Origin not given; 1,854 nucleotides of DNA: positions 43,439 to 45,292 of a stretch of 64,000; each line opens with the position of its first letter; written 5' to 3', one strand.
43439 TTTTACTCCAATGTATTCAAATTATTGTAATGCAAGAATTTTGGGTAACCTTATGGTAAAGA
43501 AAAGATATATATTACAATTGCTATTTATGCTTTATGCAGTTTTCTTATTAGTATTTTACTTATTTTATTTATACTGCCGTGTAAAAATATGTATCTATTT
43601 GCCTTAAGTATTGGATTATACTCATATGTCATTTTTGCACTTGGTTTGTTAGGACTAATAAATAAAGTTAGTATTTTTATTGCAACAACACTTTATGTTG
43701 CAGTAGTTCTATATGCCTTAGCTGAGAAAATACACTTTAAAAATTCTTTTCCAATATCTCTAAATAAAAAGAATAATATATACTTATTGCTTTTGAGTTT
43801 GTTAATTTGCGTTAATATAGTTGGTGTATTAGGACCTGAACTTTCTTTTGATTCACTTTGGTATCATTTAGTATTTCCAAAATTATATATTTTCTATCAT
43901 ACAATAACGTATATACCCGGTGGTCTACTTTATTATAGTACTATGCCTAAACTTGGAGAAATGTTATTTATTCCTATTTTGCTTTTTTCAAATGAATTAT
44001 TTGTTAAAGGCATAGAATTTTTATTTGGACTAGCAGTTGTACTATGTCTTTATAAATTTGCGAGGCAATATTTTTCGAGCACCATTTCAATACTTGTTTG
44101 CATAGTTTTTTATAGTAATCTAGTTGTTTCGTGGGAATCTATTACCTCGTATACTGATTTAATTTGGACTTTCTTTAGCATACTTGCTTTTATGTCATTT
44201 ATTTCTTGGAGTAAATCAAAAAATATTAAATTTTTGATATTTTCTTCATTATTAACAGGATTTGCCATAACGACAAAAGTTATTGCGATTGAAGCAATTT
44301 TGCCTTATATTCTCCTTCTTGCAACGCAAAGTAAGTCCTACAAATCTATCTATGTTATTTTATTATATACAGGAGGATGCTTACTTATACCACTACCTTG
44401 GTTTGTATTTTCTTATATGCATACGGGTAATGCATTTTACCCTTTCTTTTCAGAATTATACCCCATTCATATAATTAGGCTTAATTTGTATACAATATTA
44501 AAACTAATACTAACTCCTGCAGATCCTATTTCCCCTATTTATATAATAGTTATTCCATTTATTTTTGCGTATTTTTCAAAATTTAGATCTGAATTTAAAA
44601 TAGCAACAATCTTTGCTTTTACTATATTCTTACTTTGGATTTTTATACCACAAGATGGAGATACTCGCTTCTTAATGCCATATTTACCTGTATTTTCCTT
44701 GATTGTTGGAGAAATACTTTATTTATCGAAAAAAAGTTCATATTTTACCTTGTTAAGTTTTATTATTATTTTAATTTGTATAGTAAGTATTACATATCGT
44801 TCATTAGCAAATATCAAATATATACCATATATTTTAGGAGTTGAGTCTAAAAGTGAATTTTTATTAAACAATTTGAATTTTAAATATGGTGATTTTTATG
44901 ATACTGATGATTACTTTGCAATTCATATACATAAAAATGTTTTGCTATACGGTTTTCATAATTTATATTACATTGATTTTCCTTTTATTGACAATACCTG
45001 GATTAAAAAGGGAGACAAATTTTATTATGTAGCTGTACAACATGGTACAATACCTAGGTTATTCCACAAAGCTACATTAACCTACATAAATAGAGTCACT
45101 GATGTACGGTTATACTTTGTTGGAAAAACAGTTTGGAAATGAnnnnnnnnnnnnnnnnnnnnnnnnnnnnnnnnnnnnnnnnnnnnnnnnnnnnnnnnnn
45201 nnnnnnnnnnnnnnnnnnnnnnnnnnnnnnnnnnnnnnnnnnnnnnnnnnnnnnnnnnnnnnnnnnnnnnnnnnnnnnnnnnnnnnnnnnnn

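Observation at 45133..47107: Wzy_C (O-antigen ligase / PglL-like) protein lies tail-to-tail with a membrane-anchored Ig-like protein whose start abuts tRNA-Thr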

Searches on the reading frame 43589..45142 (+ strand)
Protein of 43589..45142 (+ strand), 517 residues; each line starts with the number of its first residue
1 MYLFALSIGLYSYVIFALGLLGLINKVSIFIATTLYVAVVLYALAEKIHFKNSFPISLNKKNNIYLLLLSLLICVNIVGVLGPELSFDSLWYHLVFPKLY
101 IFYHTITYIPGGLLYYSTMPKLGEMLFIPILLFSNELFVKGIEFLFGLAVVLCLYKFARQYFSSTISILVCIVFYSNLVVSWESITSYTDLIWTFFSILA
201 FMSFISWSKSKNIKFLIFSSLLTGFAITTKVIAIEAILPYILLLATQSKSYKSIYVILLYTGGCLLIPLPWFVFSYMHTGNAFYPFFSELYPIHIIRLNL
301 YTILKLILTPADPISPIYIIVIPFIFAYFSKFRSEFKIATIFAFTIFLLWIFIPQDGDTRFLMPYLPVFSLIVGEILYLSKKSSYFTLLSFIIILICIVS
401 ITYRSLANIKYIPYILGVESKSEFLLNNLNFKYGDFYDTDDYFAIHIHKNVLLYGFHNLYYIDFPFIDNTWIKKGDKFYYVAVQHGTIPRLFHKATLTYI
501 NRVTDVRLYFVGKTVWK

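Call 4: search_protein_families(library=pfam, proteins=[window:43589-45142:+], max_evalue=0.1)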
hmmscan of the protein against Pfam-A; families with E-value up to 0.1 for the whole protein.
window:43589-45142:+ (517 aa): 1 family
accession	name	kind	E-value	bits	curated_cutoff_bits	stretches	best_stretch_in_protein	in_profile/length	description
PF13231.12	PMT_2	-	4.2e-06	27.5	26.1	1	135-267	20-154/160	Dolichyl-phosphate-mannose-protein mannosyltransferase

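Call 20: search_protein_families(library=ncbifam, proteins=[window:43589-45142:+], max_evalue=0.01)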
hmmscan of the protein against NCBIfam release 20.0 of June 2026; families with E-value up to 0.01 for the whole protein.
window:43589-45142:+ (517 aa): 1 family
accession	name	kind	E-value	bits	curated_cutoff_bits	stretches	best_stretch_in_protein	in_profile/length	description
NF047510.1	LIC_10190_fam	subfamily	4.1e-08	32.4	100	1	144-286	175-313/424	LIC_10190 family membrane protein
